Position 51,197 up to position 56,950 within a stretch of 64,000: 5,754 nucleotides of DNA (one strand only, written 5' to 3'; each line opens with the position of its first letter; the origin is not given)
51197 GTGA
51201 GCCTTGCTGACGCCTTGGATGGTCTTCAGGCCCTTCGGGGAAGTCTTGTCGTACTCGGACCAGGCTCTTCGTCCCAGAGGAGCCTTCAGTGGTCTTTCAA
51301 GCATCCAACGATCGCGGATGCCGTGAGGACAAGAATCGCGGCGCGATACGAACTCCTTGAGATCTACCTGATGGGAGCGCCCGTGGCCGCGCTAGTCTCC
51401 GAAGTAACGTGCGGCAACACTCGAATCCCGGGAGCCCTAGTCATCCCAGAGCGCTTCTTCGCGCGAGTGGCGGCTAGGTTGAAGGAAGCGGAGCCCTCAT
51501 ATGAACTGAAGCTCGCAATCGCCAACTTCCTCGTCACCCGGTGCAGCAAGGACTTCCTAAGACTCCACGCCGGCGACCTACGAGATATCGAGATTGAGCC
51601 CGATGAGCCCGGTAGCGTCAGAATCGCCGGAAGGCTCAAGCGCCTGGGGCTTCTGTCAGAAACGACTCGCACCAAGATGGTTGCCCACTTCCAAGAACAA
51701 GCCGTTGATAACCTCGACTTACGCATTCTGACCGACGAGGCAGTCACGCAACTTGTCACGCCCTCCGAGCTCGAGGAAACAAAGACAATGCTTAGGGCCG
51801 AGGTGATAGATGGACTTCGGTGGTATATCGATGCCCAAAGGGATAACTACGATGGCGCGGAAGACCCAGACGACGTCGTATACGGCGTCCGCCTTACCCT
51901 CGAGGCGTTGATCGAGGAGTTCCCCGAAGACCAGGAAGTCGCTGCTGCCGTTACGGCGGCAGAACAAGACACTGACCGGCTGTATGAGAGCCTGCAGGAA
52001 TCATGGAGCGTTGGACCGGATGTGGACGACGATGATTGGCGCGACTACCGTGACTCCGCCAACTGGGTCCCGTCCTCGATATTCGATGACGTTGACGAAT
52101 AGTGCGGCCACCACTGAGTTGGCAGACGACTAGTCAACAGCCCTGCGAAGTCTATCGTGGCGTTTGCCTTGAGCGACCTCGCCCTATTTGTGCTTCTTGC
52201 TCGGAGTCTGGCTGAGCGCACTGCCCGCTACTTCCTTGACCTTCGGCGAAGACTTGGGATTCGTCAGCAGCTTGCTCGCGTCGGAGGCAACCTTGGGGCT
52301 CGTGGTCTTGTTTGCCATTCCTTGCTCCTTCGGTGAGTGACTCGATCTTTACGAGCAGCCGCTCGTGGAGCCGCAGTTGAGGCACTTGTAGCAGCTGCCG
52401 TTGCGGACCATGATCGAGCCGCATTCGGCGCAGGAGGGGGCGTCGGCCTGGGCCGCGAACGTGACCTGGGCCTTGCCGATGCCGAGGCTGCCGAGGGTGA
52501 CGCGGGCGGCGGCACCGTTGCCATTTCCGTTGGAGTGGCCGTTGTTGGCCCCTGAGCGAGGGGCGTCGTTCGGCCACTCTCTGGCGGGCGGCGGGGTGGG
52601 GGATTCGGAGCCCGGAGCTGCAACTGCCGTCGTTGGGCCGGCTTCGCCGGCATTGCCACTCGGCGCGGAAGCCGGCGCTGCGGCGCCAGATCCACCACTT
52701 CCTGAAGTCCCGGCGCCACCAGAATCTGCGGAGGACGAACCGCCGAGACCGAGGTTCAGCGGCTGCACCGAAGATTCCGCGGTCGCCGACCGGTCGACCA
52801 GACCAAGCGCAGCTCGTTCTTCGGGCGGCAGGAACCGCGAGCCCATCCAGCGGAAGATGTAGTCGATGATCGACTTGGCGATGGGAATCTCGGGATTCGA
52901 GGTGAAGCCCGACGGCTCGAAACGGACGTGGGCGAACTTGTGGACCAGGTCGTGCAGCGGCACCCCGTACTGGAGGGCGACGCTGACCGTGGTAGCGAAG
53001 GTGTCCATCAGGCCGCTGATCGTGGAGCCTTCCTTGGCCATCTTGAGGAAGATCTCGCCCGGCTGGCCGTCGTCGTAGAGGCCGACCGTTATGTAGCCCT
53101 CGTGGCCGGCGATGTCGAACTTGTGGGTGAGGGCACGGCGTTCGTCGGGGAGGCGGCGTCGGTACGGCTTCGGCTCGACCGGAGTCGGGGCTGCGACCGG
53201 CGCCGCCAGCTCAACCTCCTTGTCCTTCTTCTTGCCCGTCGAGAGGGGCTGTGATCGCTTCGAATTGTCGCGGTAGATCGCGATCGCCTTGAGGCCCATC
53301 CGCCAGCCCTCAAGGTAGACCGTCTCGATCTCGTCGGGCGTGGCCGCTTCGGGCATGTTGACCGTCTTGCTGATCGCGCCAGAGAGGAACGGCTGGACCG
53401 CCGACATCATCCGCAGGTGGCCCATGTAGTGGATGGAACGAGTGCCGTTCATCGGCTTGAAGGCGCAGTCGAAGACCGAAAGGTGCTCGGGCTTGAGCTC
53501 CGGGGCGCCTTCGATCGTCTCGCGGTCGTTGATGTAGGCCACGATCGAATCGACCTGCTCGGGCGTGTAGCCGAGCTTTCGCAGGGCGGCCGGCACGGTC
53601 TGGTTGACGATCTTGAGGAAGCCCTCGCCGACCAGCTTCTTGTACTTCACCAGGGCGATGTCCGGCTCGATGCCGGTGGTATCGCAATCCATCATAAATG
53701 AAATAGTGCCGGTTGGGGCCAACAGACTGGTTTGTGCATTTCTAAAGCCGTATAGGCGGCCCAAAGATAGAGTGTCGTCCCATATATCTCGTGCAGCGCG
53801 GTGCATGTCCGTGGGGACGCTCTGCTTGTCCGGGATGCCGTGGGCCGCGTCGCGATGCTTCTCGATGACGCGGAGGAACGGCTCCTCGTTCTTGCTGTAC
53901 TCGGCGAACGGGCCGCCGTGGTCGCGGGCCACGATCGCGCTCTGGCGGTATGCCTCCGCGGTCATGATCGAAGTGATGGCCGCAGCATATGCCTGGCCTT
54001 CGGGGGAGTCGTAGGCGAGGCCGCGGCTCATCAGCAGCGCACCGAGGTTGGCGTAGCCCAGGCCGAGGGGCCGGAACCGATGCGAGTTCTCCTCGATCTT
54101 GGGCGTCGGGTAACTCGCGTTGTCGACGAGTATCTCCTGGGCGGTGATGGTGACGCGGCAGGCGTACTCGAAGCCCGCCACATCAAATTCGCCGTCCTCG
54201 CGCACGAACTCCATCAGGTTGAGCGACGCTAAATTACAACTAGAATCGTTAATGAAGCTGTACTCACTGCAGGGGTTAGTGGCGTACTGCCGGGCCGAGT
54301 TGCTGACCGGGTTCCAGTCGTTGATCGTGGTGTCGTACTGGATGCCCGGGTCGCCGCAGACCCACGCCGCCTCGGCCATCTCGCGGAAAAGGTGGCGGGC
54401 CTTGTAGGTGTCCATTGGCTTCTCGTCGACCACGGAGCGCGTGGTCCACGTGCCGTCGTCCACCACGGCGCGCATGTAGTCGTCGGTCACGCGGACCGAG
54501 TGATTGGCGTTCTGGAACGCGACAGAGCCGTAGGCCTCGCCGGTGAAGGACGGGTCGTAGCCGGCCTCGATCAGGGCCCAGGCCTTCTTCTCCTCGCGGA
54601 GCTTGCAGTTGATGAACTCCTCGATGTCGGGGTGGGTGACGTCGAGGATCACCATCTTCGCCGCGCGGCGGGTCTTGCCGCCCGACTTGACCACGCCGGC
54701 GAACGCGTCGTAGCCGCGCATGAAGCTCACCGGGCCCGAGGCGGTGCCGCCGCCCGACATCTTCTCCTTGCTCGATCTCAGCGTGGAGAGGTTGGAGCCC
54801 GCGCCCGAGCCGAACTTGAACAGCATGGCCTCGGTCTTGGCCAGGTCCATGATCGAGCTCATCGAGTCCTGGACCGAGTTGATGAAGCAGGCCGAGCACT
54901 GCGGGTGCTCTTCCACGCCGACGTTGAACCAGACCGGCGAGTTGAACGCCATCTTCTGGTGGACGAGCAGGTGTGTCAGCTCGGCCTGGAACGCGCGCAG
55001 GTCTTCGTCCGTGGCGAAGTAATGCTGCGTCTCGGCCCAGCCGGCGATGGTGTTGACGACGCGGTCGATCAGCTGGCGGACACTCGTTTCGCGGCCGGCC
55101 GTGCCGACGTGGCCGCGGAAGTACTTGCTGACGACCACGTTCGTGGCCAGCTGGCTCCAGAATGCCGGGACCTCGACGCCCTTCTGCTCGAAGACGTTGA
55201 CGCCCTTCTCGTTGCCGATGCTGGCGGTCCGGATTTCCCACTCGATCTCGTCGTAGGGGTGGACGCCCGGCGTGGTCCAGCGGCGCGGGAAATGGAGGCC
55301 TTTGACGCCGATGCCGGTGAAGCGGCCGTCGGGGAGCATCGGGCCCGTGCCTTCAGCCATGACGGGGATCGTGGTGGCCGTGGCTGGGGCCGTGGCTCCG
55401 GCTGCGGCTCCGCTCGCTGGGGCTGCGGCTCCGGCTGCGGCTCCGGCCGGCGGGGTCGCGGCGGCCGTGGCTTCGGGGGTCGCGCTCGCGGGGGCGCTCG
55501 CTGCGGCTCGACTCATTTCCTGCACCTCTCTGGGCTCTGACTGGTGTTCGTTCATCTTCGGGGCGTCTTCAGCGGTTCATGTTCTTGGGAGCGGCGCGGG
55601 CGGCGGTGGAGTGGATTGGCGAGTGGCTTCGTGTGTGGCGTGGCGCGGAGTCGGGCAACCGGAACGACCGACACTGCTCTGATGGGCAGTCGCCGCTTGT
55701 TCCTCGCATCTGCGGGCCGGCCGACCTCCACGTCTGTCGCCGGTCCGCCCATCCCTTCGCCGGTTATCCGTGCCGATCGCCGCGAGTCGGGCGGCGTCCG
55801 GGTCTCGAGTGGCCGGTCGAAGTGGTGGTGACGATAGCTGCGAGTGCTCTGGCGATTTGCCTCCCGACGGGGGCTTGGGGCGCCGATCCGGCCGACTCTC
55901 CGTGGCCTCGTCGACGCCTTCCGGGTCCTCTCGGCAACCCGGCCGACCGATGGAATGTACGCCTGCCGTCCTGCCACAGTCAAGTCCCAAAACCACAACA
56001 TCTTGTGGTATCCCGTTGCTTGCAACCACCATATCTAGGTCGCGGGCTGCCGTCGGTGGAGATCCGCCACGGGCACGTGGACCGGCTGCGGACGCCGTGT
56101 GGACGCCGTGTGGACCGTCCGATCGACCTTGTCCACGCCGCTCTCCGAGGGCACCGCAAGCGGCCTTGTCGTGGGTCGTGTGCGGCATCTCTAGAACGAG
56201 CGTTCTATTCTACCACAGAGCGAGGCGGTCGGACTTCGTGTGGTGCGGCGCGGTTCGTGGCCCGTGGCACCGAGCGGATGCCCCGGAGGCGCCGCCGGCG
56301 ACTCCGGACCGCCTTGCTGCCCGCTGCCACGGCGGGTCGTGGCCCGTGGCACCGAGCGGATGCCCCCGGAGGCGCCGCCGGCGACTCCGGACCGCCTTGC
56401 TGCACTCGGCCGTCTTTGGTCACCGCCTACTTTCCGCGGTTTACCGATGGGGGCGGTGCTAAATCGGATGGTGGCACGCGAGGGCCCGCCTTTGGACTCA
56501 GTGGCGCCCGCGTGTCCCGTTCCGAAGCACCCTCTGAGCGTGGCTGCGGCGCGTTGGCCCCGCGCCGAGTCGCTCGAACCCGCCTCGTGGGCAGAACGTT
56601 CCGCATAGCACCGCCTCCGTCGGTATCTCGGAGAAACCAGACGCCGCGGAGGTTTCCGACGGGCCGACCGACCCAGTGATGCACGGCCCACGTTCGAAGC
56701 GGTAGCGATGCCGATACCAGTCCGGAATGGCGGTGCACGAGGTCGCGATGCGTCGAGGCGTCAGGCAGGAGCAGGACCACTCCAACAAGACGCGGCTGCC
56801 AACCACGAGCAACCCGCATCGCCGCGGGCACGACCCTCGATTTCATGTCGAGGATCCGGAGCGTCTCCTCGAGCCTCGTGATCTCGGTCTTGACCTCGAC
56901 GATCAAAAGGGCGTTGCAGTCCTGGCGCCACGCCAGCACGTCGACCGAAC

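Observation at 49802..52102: Compact low-GC Mrr-nuclease / STAND-NTPase fusion (NLR- or Avs-like antiviral candidate)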

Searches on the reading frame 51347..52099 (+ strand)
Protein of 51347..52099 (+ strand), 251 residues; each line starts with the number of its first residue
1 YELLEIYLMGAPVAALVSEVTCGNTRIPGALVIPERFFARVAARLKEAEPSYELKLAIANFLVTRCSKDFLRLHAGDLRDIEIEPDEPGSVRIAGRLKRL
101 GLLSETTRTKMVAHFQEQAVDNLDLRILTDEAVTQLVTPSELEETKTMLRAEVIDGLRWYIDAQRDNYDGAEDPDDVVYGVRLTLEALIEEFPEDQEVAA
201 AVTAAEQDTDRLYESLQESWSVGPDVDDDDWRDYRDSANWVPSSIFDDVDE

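Call 73: predict_structure(alignment_id=A4)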
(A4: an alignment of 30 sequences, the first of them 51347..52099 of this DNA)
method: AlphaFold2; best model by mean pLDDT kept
length: 251 residues; sequences in the alignment: 30
mean_pLDDT: 85.2   pTM: 0.73
mean pLDDT of the five models: 85.2, 85.0, 84.7, 84.6, 82.9
residues with pLDDT >= 90: 159; 70-90: 55; 50-70: 20; < 50: 17
segments of 3 or more residues with pLDDT < 50: 228-230, 233-243
pLDDT, mean of each block of 10 residues (from residue 1): 88 93 92 94 87 88 94 73 77 91 90 94 92 94 94 87 91 92 94 93 93 92 57 45 52 43
secondary structure, 60 per line:
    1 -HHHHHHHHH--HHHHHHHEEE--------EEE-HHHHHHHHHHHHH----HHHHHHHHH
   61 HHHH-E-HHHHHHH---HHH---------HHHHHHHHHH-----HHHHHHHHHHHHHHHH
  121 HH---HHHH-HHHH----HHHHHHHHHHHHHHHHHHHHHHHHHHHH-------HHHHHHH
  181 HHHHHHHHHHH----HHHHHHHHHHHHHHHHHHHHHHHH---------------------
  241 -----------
elements in order: H2-10 H13-19 E20-22 E31-33 H35-47 H52-64 H68-74 H90-99 H105-122 H126-129 H131-134 H139-166 H174-191 H196-219

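Call 75: fold_search(model_id=the predicted structure, library=pdb)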
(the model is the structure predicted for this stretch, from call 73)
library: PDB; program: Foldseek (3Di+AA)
matches with E <= 10: 419; with E <= 0.001: 0
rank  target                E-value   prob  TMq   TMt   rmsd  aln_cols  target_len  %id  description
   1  5cwm                  1.4e-01  0.60  0.23  0.24  12.1       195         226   16  Crystal structure of de novo designed helical repeat protein DHR64 (released 2015-12-16)
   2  9d01                  2.7e-01  0.20  0.17  0.13  15.9       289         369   18  Crystal Structure of a-iTHR-201 (released 2025-12-10)
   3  7ttc_D                4.0e-01  0.23  0.20  0.22  15.4       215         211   13  BamABCDE bound to substrate EspP (released 2022-03-30)
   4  3tgo_B                4.4e-01  0.23  0.18  0.20  14.8       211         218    9  Crystal structure of the E. coli BamCD complex (released 2011-09-28)
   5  8je2_A                5.0e-01  0.21  0.18  0.12  14.7       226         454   15  Cryo-EM structure of neddylated Cul2-Rbx1-EloBC-FEM1B complexed with FNIP1-FLCN (released 2024-02-28)
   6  9esh_c                5.2e-01  0.14  0.16  0.17  15.2       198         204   15  Structure of a B-state intermediate committed to discard (Bd-I state) (released 2024-12-25)
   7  3bx2_B                5.5e-01  0.47  0.31  0.26  13.1       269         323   10  Puf4 RNA binding domain bound to HO endonuclease RNA 3' UTR recognition sequence (released 2008-03-11)
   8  2wzk                  5.5e-01  0.28  0.22  0.17  14.9       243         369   12  Structure of the Cul5 N-terminal domain at 2.05A resolution. (released 2009-12-15)
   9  8ij1_F                6.0e-01  0.23  0.22  0.11  14.1       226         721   16  Protomer 1 and 2 of the asymmetry trimer of the Cul2-Rbx1-EloBC-FEM1B ubiquitin ligase complex (released 2024-02-28)
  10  8eey_B                6.0e-01  0.16  0.18  0.08  17.6       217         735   12  Cas7-11 in complex with DR-mismatched target RNA, Csx29 and Csx30 (released 2022-11-16)
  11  8rx0_E                6.3e-01  0.35  0.24  0.12  13.5       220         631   14  (NEDD8)-CRL2VHL-MZ1-Brd4BD2-Ub(G76S, K48C)-UBE2R1(C93K, S138C, C191S, C223S)-Ub (released 2024-03-06)
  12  3qky                  6.6e-01  0.21  0.20  0.20  15.0       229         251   15  Crystal structure of Rhodothermus marinus BamD (released 2011-04-20)
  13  9t32_E                6.9e-01  0.20  0.19  0.10  14.6       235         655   13  The Cullin 2 RING VHL E3 ligase dimerised by the homoPROTAC CM11 (released 2025-12-03)
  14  9mg8_A                7.3e-01  0.18  0.16  0.11  23.5       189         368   18  Crystal Structure of b-iTHR-110 (released 2025-12-17)
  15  6e9z_A                7.3e-01  0.12  0.15  0.17  16.3       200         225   15  DHF119 filament (released 2018-11-21)
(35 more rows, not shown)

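Call 76: search_protein_representatives(alignment_id=A4)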
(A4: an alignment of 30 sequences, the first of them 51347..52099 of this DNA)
Query: 30 sequences, 258 profile positions. Proteins with E-value up to 0.001 (for the whole library): 1040; up to 1e-10: 774; up to 1e-30: 353. The best 150 are listed.
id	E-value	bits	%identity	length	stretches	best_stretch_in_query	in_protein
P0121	2.6e-82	292.5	-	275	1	1-257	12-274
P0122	9.1e-80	284.1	-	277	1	1-257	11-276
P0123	9.6e-80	284.0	-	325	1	1-258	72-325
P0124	1.7e-78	280.0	-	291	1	2-257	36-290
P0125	2.8e-77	275.9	-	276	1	1-258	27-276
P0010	6.1e-77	274.8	-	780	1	1-258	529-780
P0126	1.2e-76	273.9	-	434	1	1-258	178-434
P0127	3.3e-75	269.1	-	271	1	1-258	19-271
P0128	3.7e-75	269.0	-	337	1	1-258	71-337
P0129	6.0e-74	265.0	-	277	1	2-258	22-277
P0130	3.7e-73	262.4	-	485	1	2-258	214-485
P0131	4.5e-73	262.1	-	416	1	1-257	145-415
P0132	5.7e-73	261.8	-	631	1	1-258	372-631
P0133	1.0e-72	261.0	-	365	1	1-258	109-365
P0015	1.4e-72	260.6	-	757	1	1-258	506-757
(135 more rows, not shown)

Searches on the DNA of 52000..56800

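Call 94: search_rna_families(source=window, start=52000, end=56800, threshold=evalue, max_evalue=0.1)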
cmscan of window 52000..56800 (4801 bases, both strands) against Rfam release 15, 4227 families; matches with E-value up to 0.1: 0.
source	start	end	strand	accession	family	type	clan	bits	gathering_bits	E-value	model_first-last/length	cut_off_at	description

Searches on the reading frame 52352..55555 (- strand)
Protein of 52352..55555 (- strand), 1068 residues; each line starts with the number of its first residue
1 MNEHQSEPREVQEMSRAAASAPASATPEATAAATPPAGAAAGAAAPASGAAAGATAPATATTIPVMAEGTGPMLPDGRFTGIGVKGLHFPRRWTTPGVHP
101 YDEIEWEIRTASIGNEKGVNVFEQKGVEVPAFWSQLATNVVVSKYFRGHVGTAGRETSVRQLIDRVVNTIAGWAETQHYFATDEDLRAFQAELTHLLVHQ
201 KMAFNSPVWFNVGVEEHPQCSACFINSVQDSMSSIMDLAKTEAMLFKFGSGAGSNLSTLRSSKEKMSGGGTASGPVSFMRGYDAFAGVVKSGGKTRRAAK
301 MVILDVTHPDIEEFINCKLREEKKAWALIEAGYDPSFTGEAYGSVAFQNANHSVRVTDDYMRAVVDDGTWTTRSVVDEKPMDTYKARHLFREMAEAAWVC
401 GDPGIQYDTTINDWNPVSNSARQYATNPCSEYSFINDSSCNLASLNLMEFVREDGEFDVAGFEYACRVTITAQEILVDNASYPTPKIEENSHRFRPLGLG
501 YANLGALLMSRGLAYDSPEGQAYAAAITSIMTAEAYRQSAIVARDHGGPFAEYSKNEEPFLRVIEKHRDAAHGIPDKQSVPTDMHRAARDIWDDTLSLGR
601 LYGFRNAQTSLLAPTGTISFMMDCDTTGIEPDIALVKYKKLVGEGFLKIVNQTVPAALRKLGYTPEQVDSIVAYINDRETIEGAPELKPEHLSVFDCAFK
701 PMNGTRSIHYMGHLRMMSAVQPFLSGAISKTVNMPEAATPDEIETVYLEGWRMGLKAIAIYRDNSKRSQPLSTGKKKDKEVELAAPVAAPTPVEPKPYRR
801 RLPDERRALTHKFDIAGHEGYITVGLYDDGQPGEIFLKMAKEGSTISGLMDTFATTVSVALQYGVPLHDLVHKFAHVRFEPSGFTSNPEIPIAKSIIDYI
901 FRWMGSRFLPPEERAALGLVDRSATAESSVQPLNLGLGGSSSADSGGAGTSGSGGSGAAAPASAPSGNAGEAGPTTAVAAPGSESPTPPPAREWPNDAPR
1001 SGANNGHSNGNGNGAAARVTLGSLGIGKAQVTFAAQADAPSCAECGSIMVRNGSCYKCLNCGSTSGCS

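Call 78: find_related_loci(query=window:52352-55555:-, collection=metagenome_contigs, flank=8000)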
Query window:52352-55555:- (1068 aa) in metagenome_contigs; peptide patterns used: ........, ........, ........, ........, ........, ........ (x = any residue, [..] = any of these).
600 stretches matched a pattern (row limit reached: there are more); 595 encode a relative of the query (tblastn E <= 1e-3); the best 80 are kept; 80 distinct loci.
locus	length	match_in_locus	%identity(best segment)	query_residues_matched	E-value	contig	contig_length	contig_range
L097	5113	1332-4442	73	37-1068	0e+0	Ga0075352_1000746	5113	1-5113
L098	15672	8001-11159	69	84-1068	0e+0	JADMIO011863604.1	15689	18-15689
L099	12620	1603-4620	70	76-1068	0e+0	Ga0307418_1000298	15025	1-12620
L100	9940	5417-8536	68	10-1068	0e+0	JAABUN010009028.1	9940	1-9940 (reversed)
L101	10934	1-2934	72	116-1068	0e+0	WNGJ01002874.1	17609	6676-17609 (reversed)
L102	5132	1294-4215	71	78-1068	0e+0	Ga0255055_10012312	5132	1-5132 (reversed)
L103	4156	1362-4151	69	79-1052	0e+0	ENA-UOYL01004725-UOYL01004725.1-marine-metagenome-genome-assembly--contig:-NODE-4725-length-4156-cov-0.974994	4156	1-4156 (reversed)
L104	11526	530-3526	60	41-1068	0e+0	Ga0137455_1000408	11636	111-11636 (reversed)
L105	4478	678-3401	60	82-1068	0e+0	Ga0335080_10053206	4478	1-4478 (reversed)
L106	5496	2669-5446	66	86-1068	0e+0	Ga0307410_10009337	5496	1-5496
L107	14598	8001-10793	60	81-1068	0e+0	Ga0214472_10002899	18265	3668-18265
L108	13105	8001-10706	68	82-1067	0e+0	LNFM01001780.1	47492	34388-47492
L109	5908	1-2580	69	227-1068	0e+0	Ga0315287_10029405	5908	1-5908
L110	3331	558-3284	60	86-1068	0e+0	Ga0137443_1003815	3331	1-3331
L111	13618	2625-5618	63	18-1068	0e+0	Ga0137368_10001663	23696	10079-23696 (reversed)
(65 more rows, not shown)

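Call 102: search_protein_families(library=padloc, alignment_id=A6, max_evalue=1e-8)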
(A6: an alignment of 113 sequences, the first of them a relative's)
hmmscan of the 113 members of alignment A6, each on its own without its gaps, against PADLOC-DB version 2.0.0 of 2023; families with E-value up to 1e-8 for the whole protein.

A. member 1, L098:1938-3260:- (440 aa): 0 families

B. families by the number of members that match (of 113 scanned): 79 families (the first 25 are shown)
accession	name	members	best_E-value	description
PDLC04134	mad2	3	5.8e-14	mads_2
PDLC02861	DpdF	2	8.6e-213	DpdF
PDLC02864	DpdF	2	1.3e-188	DpdF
PDLC02870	DpdF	2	1.4e-132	DpdF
PDLC01995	RtcR_PspF2--CARF_AAA_HTH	2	6.5e-117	-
PDLC03928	PsyrT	2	4.2e-94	-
PDLC02865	DpdF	2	1.5e-89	DpdF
PDLC01994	RtcR_PspF1--CARF_AAA_HTH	2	5.5e-58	-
PDLC02859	DpdF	2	6.9e-57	DpdF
PDLC01993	RtcR--CARF_AAA_HTH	2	2.9e-51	-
PDLC02503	BrxHI|BrxHII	2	8.4e-48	BrxHI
PDLC02872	DpdF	2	1.5e-46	DpdF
PDLC02857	DpdF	2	4.1e-40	DpdF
PDLC03960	SngC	2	2.4e-38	-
PDLC02501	BrxHI|BrxHII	2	4.6e-29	BrxHI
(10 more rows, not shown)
